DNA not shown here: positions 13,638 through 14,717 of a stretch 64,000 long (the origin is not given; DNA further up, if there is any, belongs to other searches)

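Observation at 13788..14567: Atypical SDR in the kynurenine operon: candidate for the unassigned 2-aminomuconate/4-oxalocrotonate to 2-oxoadipate reductase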

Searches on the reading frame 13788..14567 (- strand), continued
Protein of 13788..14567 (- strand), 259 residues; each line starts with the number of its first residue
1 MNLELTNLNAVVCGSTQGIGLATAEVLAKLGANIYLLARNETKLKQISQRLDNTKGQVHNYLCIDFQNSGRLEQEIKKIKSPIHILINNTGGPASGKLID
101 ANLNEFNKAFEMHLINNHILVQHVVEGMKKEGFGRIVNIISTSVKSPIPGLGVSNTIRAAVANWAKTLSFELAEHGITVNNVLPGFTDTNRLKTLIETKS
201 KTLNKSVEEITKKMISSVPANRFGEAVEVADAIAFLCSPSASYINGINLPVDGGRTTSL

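Call 36: get_annotated_region(hit=H1, flank=7000)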
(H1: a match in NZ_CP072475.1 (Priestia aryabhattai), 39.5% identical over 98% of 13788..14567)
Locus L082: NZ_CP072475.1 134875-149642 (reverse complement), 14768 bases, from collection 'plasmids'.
description: Priestia aryabhattai strain LAD plasmid p-LAD2, complete sequence
organism: Priestia aryabhattai (NCBI taxid 412384)
taxonomy: Bacteria; Bacillota; Bacilli; Bacillales; Bacillaceae; Priestia; Priestia aryabhattai
host: -; source: mixed culture,soil; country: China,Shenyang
typing (MOB-suite, as given by PLSDB): mobilizable; replicon rep_cluster_385; relaxase MOBP
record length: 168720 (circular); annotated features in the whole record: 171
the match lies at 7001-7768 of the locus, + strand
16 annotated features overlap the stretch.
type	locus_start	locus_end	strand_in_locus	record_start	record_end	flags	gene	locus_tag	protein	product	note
CDS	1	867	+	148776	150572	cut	-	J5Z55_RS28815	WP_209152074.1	ATP-dependent helicase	-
CDS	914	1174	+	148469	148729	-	-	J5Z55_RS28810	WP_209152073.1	hypothetical protein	-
CDS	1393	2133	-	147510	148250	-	-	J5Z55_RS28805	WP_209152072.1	hypothetical protein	-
CDS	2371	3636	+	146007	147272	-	-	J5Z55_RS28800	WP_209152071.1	Y-family DNA polymerase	-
CDS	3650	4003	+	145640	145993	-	-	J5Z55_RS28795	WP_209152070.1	YolD-like family protein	-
CDS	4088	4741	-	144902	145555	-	-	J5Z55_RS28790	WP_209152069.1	GntR family transcriptional regulator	GO:0006355 - regulation of DNA-templated transcription [Evidence IEA]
CDS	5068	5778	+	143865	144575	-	-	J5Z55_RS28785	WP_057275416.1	FadR/GntR family transcriptional regulator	-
CDS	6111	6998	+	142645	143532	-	-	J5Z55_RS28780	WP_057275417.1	fumarylacetoacetate hydrolase family protein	-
CDS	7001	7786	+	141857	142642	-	-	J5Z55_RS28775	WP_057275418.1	SDR family oxidoreductase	-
CDS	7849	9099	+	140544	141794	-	-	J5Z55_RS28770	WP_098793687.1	cation:dicarboxylase symporter family transporter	-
CDS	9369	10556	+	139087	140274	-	-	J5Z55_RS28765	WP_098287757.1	pyridoxal phosphate-dependent aminotransferase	GO:0009058 - biosynthetic process [Evidence IEA]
CDS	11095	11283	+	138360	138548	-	-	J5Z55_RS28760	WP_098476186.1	hypothetical protein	-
CDS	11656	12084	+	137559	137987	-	-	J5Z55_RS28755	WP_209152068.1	MarR family transcriptional regulator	GO:0006355 - regulation of DNA-templated transcription [Evidence IEA]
CDS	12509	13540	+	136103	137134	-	-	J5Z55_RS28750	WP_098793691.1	NADH:flavin oxidoreductase/NADH oxidase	-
CDS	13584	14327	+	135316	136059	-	-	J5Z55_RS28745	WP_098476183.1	SDR family oxidoreductase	-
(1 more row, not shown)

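Call 37: get_annotated_region(hit=H2, flank=7000)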
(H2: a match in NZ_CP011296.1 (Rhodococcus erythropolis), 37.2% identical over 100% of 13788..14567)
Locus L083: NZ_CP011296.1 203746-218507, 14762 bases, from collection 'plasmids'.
description: Rhodococcus erythropolis strain BG43 plasmid pRLCBG43, complete sequence
organism: Rhodococcus erythropolis (NCBI taxid 1833)
taxonomy: Bacteria; Actinomycetota; Actinomycetes; Mycobacteriales; Nocardiaceae; Rhodococcus; Rhodococcus erythropolis
host: -; source: pure culture,soil; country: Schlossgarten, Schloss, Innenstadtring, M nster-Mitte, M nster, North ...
typing (MOB-suite, as given by PLSDB): mobilizable; replicon rep_cluster_1605; relaxase MOBP
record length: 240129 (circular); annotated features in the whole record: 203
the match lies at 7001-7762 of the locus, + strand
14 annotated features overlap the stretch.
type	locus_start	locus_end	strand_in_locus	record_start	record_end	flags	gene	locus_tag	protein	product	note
CDS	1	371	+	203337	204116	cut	trpA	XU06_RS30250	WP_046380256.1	tryptophan synthase subunit alpha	GO:0000162 - tryptophan biosynthetic process [Evidence IEA]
CDS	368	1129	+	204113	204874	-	-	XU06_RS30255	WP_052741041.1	GntR family transcriptional regulator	-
CDS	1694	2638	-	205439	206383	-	-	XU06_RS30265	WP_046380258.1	amidohydrolase family protein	-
CDS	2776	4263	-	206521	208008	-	-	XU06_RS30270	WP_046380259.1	aldehyde dehydrogenase family protein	-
CDS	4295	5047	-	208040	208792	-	-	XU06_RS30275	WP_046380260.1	alpha/beta hydrolase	-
CDS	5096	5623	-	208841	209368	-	-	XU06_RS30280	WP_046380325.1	flavin reductase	-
CDS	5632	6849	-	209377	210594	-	-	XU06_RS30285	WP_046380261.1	acyl-CoA dehydrogenase family protein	-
CDS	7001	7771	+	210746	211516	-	-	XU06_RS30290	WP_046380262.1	SDR family oxidoreductase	-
CDS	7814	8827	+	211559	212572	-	-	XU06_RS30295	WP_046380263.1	VOC family protein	-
CDS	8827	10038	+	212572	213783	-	-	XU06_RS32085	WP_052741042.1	fumarylacetoacetate hydrolase family protein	-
CDS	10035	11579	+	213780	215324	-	-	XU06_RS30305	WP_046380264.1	bifunctional 3-(3-hydroxy-phenyl)propionate/3-hydroxycinnamic acid hydroxylase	-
CDS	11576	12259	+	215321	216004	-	-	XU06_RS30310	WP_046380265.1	fumarylacetoacetate hydrolase family protein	-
CDS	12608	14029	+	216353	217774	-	-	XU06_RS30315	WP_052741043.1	MFS transporter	GO:0055085 - transmembrane transport [Evidence IEA]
CDS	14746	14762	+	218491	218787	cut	-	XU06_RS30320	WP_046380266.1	hypothetical protein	-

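Call 48: predict_structure(alignment_id=A1)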
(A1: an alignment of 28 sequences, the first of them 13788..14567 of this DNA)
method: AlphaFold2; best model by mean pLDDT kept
length: 259 residues; sequences in the alignment: 28
mean_pLDDT: 95.6   pTM: 0.93
mean pLDDT of the five models: 95.6, 95.6, 95.0, 94.7, 94.6
residues with pLDDT >= 90: 242; 70-90: 16; 50-70: 1; < 50: 0
segments of 3 or more residues with pLDDT < 50: none
pLDDT, mean of each block of 10 residues (from residue 1): 95 97 98 98 98 98 94 95 96 90 93 97 98 98 91 94 98 98 95 92 96 96 98 98 98 88
secondary structure, 60 per line:
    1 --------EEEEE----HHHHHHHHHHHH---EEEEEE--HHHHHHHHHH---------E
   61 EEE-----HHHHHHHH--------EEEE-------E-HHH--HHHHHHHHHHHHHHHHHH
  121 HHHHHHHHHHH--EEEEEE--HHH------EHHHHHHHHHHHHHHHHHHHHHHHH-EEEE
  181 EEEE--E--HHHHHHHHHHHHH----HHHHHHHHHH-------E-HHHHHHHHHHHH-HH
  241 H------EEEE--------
elements in order: E9-13 H18-29 E33-38 H41-50 E60-63 H69-76 E85-88 H103-131 E134-139 H152-175 E177-184 H190-202 H207-216 H226-237 E248-251

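Call 50: get_annotated_region(hit=H3, flank=4500)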
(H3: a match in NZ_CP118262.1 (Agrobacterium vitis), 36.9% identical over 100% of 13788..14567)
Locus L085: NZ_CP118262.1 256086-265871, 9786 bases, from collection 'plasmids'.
description: Agrobacterium vitis strain T60/94 plasmid unnamed, complete sequence
organism: Agrobacterium vitis (NCBI taxid 373)
taxonomy: Bacteria; Pseudomonadota; Alphaproteobacteria; Hyphomicrobiales; Rhizobiaceae; Agrobacterium; Agrobacterium vitis
host: -; source: Grape,cell culture; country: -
typing (MOB-suite, as given by PLSDB): conjugative; replicon rep_cluster_592; relaxase MOBQ; mating-pair formation MPF_T
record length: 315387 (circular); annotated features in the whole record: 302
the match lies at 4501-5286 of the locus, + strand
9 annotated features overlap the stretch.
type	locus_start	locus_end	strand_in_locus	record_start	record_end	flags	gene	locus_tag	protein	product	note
CDS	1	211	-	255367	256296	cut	-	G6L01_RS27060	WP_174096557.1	electron transfer flavoprotein subunit alpha/FixB family protein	-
CDS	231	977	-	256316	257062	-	-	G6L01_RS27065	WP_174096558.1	electron transfer flavoprotein subunit beta/FixA family protein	-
CDS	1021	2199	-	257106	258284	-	-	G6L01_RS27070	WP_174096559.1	acyl-CoA dehydrogenase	-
CDS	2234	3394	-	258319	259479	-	-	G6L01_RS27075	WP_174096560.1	acyl-CoA dehydrogenase family protein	-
CDS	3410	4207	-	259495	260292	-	-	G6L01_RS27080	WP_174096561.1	IclR family transcriptional regulator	GO:0006355 - regulation of DNA-templated transcription [Evidence IEA]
CDS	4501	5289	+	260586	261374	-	-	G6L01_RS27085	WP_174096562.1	SDR family oxidoreductase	-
CDS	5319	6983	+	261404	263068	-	-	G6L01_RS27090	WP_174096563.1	electron transfer flavoprotein-ubiquinone oxidoreductase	GO:0022900 - electron transport chain [Evidence IEA]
CDS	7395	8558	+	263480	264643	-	arsK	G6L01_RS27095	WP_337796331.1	arsenite efflux MFS transporter ArsK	GO:0055085 - transmembrane transport [Evidence IEA]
CDS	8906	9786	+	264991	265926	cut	-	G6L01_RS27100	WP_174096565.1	alpha/beta hydrolase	-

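Call 51: get_annotated_region(hit=H6, flank=4500)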
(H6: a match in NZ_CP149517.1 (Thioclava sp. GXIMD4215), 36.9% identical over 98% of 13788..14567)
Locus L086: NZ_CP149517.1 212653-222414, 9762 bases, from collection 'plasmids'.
description: Thioclava sp. GXIMD4215 plasmid p3, complete sequence
organism: Thioclava sp. GXIMD4215 (NCBI taxid 3131928)
taxonomy: Bacteria; Pseudomonadota; Alphaproteobacteria; Rhodobacterales; Paracoccaceae; Thioclava; Thioclava sp. GXIMD4215
host: -; source: pure culture,mangrove soil; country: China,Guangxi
typing (MOB-suite, as given by PLSDB): non-mobilizable
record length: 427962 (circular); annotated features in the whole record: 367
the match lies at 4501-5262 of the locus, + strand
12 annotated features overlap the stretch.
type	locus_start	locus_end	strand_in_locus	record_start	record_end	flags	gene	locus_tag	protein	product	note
CDS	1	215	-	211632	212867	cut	-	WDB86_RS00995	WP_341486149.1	DUF3500 domain-containing protein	-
CDS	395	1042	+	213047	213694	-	-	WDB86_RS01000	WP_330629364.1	GntR family transcriptional regulator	GO:0006355 - regulation of DNA-templated transcription [Evidence IEA]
CDS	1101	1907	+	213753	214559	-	-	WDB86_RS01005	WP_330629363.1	IclR family transcriptional regulator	GO:0006355 - regulation of DNA-templated transcription [Evidence IEA]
CDS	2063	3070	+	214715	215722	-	hpaD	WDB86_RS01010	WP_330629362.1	3,4-dihydroxyphenylacetate 2,3-dioxygenase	-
CDS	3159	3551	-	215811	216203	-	-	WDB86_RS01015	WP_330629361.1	hypothetical protein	-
CDS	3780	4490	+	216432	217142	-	-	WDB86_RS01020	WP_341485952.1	dienelactone hydrolase family protein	-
CDS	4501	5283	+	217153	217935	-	-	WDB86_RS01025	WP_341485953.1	SDR family oxidoreductase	-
CDS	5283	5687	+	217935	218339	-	-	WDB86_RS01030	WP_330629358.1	nuclear transport factor 2 family protein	-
CDS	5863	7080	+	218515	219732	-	-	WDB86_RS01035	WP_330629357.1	MFS transporter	GO:0055085 - transmembrane transport [Evidence IEA]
CDS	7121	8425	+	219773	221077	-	-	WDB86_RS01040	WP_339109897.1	FAD-dependent monooxygenase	-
CDS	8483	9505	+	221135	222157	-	-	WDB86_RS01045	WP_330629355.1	amidohydrolase family protein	-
CDS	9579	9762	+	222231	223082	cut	-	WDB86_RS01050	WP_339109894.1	fumarylacetoacetate hydrolase family protein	-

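Call 52: get_annotated_region(hit=H12, flank=4500)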
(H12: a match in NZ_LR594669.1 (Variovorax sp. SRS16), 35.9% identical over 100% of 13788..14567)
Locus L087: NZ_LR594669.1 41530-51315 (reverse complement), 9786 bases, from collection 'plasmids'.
description: Variovorax sp. SRS16 plasmid 4
organism: Variovorax sp. SRS16 (NCBI taxid 282217)
taxonomy: Bacteria; Pseudomonadota; Betaproteobacteria; Burkholderiales; Comamonadaceae; Variovorax; Variovorax sp. SRS16
host: -; source: linuron-contaminated soil; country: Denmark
typing (MOB-suite, as given by PLSDB): non-mobilizable
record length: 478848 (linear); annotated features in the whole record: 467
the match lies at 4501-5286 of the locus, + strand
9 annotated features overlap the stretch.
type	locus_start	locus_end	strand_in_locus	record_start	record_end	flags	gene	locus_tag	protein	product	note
CDS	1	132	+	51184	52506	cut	-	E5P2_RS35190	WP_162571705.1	sulfatase-like hydrolase/transferase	-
CDS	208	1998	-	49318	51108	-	-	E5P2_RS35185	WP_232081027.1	hypothetical protein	-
CDS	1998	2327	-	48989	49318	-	-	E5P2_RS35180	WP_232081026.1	hypothetical protein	-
CDS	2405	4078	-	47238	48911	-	-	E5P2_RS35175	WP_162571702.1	alkaline phosphatase family protein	-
CDS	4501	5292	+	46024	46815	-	-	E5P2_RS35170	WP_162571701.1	SDR family oxidoreductase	-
CDS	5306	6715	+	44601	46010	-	-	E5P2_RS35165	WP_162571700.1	phenylacetate--CoA ligase family protein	-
CDS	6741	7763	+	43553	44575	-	-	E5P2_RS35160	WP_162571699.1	tripartite tricarboxylate transporter substrate binding protein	-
CDS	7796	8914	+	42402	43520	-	-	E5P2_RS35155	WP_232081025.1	NADPH:quinone oxidoreductase family protein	-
CDS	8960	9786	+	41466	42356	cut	-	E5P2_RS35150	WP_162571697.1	amidohydrolase family protein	-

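Call 53: get_annotated_region(hit=H13, flank=4500)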
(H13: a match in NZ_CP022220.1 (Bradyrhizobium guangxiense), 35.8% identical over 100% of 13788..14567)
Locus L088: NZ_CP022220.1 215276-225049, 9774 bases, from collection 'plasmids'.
description: Bradyrhizobium guangxiense strain CCBAU 53363 plasmid p53363, complete sequence
organism: Bradyrhizobium guangxiense (NCBI taxid 1325115)
taxonomy: Bacteria; Pseudomonadota; Alphaproteobacteria; Hyphomicrobiales; Nitrobacteraceae; Bradyrhizobium; Bradyrhizobium guangxiense
host: -; source: peanut,cell culture,roots; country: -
typing (MOB-suite, as given by PLSDB): mobilizable; relaxase MOBP
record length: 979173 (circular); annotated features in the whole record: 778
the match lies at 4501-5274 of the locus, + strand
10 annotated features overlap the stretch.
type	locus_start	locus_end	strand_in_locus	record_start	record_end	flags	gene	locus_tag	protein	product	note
CDS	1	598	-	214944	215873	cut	-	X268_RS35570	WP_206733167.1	alpha/beta hydrolase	-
CDS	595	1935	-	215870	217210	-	-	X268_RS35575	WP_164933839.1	MFS transporter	GO:0055085 - transmembrane transport [Evidence IEA]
CDS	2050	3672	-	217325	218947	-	-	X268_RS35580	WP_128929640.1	FAD-dependent monooxygenase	-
CDS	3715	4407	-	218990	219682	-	-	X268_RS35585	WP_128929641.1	GntR family transcriptional regulator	-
CDS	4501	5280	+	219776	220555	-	-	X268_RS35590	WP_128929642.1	SDR family oxidoreductase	-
CDS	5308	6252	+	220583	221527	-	-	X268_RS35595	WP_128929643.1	VOC family protein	-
CDS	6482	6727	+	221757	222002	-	-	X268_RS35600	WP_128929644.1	type II toxin-antitoxin system VapB family antitoxin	-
CDS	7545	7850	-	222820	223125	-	-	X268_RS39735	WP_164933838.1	hypothetical protein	-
CDS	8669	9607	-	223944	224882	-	-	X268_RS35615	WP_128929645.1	ABC transporter substrate-binding protein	-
CDS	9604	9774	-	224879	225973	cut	-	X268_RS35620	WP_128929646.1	LLM class flavin-dependent oxidoreductase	-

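Call 55: fold_search(model_id=the predicted structure, library=pdb)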
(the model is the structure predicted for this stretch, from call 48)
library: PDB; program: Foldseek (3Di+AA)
matches with E <= 10: 2000; with E <= 0.001: 1989
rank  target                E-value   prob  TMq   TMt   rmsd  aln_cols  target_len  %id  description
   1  6jha_B                3.6e-27  1.00  0.93  0.92   2.0       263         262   34  Crystal structure of NADPH bound AerF from Microcystis aeruginosa (released 2019-11-27)
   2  6jhb_B                8.6e-27  1.00  0.93  0.91   2.0       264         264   34  Crystal structure of NADPH and 4-hydroxyphenylpyruvic acid bound AerF from Microcystis aeruginosa (released 2019-11-27)
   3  5va8_A                3.7e-26  1.00  0.94  0.93   1.8       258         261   33  Crystal Structure of Short-chain dehydrogenase/reductase SDR from Burkholderia phymatum in complex with NADP (released 2017-04-26)
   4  5vps                  7.8e-26  1.00  0.94  0.94   1.8       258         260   33  Crystal structure of an SDR from Burkholderia ambifaria in complex with NADPH with a TCEP adduct (released 2017-05-24)
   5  6jh7_A                1.2e-25  1.00  0.90  0.90   2.6       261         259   34  Crystal structure of AerF from Microcystis aeruginosa (released 2019-11-27)
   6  5idy_A                1.7e-25  1.00  0.92  0.91   2.1       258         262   32  Crystal structure of an oxidoreductase from Burkholderia vietnamiensis in complex with NADP (released 2016-03-16)
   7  5idy_B                1.9e-25  1.00  0.93  0.91   1.9       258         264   32  Crystal structure of an oxidoreductase from Burkholderia vietnamiensis in complex with NADP (released 2016-03-16)
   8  5idx_A                2.1e-25  1.00  0.92  0.92   2.0       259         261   32  Crystal structure of an oxidoreductase from Burkholderia vietnamiensis (released 2016-03-16)
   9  5idx_B                2.6e-25  1.00  0.93  0.92   1.9       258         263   32  Crystal structure of an oxidoreductase from Burkholderia vietnamiensis (released 2016-03-16)
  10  6jh7_B                3.0e-25  1.00  0.91  0.91   2.6       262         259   34  Crystal structure of AerF from Microcystis aeruginosa (released 2019-11-27)
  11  3u4c                  2.7e-24  1.00  0.91  0.93   2.0       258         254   29  Crystal structure of YwfH, NADPH dependent reductase involved in Bacilysin biosynthesis (released 2013-03-06)
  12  3ai3_A                9.7e-24  1.00  0.92  0.91   2.4       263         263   27  The crystal structure of L-Sorbose reductase from Gluconobacter frateurii complexed with NADPH and L-sorbose (released 2011-02-09)
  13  1o5i_A                1.5e-23  1.00  0.85  0.94   1.7       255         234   37  Crystal structure of 3-oxoacyl-(acyl carrier protein) reductase (TM1169) from Thermotoga maritima at 2.50 A resolution (released 2003-09-30)
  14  2z1n_B                1.6e-23  1.00  0.87  0.93   1.9       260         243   31  Crystal structure of APE0912 from Aeropyrum pernix K1 (released 2008-03-18)
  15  9fe6_A                1.9e-23  1.00  0.91  0.91   2.4       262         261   29  Short-chain dehydrogenase/reductase (SDR) from Thermus caliditerrae (released 2024-06-26)
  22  6jha_A                8.3e-23  1.00  0.85  0.91   2.6       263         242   32  Crystal structure of NADPH bound AerF from Microcystis aeruginosa (released 2019-11-27)
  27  6jhb_A                1.1e-22  1.00  0.84  0.91   2.6       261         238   31  Crystal structure of NADPH and 4-hydroxyphenylpyruvic acid bound AerF from Microcystis aeruginosa (released 2019-11-27)
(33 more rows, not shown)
